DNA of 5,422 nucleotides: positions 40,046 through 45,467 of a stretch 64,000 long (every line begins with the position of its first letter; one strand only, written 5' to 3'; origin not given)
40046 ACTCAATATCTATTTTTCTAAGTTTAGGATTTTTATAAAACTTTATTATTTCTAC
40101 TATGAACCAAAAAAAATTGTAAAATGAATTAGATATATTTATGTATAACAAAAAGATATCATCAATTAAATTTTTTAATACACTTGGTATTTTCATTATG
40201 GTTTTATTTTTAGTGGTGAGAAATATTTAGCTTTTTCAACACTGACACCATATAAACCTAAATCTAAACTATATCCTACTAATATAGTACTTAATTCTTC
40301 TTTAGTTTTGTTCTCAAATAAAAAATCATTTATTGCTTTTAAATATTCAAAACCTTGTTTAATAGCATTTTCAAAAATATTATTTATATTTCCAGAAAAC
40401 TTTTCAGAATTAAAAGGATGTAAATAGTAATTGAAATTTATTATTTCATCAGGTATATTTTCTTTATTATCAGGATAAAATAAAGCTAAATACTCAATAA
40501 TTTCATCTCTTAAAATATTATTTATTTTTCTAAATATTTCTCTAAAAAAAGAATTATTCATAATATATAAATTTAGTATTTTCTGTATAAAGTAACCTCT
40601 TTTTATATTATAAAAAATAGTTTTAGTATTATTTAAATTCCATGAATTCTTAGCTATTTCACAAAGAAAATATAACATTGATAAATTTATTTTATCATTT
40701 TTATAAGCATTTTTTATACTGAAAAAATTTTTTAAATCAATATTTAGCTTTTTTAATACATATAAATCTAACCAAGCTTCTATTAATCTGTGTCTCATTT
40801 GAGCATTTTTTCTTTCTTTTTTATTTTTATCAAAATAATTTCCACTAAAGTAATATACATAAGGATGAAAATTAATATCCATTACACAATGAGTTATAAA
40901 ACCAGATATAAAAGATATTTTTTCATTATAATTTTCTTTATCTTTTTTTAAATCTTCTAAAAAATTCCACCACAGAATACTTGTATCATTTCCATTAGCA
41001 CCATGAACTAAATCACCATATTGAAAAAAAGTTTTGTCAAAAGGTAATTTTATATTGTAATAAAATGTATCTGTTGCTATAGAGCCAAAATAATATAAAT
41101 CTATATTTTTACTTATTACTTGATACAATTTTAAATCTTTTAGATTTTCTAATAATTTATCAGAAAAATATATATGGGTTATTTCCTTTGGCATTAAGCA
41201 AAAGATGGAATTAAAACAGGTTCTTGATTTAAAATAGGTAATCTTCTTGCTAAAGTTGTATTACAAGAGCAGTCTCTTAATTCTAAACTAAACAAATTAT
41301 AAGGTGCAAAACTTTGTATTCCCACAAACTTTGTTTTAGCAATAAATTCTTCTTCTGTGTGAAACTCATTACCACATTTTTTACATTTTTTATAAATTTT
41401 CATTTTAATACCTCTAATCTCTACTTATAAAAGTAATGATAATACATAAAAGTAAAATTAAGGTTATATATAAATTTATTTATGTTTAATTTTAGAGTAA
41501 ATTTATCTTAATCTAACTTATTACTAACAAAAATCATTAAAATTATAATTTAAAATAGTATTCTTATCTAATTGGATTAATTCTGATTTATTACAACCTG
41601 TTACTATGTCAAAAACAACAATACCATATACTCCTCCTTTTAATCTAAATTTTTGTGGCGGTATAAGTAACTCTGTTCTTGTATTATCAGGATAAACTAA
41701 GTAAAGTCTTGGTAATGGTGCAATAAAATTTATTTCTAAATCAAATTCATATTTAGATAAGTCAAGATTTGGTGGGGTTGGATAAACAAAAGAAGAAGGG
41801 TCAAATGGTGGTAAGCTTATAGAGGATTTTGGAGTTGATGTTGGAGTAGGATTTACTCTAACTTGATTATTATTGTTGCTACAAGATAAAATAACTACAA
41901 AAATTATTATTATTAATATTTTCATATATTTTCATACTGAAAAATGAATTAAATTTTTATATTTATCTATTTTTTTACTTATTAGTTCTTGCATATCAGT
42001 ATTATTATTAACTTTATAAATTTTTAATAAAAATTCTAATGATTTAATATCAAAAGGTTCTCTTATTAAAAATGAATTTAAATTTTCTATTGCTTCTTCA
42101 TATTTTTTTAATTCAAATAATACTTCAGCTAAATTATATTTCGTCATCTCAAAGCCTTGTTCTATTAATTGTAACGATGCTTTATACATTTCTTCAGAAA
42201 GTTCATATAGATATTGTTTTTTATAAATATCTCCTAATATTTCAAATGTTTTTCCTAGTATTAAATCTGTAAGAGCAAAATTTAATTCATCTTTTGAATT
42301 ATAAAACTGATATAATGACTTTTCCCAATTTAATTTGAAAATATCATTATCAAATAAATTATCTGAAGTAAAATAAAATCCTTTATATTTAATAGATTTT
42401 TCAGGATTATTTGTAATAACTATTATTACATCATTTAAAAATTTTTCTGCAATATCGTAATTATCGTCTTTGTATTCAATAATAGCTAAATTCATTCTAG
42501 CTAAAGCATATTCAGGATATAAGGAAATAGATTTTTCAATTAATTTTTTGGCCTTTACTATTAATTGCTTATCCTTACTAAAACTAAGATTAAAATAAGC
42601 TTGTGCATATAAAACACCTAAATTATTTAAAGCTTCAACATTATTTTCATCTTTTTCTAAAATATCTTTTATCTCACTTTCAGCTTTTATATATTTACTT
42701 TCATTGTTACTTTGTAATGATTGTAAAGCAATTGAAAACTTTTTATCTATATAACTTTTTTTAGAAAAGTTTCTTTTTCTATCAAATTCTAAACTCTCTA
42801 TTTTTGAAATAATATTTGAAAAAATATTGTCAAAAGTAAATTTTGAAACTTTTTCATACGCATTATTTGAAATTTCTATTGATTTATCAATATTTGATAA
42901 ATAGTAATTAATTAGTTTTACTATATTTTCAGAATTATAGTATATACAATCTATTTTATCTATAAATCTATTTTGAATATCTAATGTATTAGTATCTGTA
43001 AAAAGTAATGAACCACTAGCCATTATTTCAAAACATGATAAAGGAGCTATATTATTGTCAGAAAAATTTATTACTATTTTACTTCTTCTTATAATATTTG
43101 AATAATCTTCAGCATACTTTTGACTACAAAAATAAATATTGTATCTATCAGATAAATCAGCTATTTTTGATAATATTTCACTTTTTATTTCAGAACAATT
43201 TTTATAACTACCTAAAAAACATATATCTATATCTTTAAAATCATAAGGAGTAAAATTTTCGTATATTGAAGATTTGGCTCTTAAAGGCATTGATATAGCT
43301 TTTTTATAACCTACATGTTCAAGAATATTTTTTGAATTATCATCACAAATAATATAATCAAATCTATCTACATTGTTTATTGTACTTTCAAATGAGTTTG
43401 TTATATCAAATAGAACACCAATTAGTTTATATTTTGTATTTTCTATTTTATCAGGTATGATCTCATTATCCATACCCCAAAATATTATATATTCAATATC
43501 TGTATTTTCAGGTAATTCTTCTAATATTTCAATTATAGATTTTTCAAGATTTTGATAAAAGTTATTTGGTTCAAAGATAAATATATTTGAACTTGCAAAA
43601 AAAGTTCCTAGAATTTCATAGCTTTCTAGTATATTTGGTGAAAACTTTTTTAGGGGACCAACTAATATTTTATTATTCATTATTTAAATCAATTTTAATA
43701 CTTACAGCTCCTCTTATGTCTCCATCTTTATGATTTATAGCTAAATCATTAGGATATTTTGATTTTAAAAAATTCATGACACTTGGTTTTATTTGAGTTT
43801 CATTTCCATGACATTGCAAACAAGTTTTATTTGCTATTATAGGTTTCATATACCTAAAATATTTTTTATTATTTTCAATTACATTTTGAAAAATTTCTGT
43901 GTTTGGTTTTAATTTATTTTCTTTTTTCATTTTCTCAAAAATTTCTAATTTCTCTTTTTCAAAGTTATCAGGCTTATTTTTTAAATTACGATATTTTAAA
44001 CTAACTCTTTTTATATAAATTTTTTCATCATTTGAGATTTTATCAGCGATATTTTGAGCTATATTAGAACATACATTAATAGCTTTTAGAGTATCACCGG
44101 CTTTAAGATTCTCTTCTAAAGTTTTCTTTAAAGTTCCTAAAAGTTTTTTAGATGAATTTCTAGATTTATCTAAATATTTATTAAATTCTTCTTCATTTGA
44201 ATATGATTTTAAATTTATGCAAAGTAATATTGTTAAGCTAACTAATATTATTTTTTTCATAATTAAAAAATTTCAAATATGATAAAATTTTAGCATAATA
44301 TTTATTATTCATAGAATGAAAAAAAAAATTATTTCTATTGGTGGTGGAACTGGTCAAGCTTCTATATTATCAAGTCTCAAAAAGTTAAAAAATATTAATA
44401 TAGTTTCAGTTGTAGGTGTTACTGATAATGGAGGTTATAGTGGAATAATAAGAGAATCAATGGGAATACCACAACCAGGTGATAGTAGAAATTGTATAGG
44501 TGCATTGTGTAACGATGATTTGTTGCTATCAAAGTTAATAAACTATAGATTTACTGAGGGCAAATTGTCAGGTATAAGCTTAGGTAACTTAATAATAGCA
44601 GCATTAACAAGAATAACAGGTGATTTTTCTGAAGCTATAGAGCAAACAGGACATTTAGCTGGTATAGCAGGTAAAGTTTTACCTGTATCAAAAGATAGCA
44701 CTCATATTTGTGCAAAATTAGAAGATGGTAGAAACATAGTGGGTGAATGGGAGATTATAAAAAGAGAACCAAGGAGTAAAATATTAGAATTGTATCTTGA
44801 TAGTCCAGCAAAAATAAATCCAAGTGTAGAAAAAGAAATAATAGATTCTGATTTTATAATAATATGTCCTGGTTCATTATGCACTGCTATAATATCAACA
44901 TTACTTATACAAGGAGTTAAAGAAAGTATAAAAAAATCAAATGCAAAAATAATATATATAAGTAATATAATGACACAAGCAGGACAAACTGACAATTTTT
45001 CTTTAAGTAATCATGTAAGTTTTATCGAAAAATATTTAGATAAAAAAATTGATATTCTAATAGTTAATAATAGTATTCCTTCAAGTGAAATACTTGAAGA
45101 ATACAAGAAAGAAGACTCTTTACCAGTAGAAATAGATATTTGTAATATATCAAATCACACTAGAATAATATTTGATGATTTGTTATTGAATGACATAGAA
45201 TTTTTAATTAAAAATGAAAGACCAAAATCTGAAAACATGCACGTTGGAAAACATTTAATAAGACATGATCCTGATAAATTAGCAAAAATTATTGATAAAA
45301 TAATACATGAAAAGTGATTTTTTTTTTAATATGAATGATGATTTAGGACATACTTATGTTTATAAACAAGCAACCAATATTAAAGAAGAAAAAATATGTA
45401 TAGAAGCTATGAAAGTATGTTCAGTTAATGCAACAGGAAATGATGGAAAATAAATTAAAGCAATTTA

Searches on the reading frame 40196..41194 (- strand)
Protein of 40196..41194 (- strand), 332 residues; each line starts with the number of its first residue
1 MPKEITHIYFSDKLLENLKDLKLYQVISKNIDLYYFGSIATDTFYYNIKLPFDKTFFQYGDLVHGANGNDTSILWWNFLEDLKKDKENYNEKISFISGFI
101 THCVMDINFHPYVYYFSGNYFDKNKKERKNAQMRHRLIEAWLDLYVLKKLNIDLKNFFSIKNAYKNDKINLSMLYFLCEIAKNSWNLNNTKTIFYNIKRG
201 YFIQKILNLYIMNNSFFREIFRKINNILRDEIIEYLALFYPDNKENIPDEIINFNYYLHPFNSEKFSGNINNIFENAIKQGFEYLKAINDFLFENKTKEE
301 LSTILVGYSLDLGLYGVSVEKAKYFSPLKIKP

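Call 63: search_protein_families(library=pfam, proteins=[window:40196-41194:-], max_evalue=0.00001)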
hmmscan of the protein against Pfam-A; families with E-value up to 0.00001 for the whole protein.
window:40196-41194:- (332 aa): 1 family
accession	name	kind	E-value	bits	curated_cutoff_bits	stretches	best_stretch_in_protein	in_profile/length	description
PF00882.24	Zn_dep_PLPC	-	9.3e-15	55.4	26.8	1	6-170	1-150/167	Zinc dependent phospholipase C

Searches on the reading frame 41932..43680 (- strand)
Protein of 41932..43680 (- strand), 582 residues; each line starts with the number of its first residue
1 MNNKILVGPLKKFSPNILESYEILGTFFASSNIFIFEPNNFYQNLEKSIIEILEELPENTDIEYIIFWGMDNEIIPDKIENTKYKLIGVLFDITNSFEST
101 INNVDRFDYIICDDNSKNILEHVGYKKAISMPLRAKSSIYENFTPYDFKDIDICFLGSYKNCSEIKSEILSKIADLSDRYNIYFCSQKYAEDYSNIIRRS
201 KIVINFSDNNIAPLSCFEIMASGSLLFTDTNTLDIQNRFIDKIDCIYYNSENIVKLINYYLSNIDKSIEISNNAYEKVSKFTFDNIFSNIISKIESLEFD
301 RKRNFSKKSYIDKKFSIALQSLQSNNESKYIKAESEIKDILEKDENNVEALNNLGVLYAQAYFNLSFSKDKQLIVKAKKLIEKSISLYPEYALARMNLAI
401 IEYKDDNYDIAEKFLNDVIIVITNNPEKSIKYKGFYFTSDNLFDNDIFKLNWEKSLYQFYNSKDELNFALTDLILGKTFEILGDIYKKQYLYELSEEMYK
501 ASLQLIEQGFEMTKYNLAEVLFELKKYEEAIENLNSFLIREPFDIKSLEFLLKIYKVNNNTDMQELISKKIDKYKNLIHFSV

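Call 62: search_protein_families(library=pfam, proteins=[window:41932-43680:-], max_evalue=0.00001)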
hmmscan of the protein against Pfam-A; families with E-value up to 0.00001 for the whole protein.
window:41932-43680:- (582 aa): 7 families
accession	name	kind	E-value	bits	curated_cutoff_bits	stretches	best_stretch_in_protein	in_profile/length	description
PF13524.12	Glyco_trans_1_2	-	1.3e-10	41.8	25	1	181-282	28-134/144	Glycosyl transferase-like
PF14559.12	TPR_19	-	6.4e-09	36.5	25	0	376-419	9-52/68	Tetratricopeptide repeat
PF13424.12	TPR_12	-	1.3e-08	35.4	30.1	0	482-535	9-69/77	Tetratricopeptide repeat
PF13431.12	TPR_17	-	2.2e-08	34.2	24.4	0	339-359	4-24/34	Tetratricopeptide repeat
PF13374.12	TPR_10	-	7.7e-07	29.4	27.5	0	393-419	3-29/42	Tetratricopeptide repeat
PF07719.23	TPR_2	-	2.6e-06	27.6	27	0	515-535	5-25/34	Tetratricopeptide repeat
PF13432.12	TPR_16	-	9e-06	26.5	32.7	0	377-417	16-56/65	Tetratricopeptide repeat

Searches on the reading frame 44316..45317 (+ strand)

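Call 63: search_protein_families(library=pfam, proteins=[window:44316-45317:+], max_evalue=0.00001)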
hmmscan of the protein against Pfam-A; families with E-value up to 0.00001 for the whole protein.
window:44316-45317:+ (333 aa): 1 family
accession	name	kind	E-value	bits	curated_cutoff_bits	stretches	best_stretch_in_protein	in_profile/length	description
PF01933.23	CofD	-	7.3e-81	272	30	1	5-280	1-279/290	2-phospho-L-lactate transferase CofD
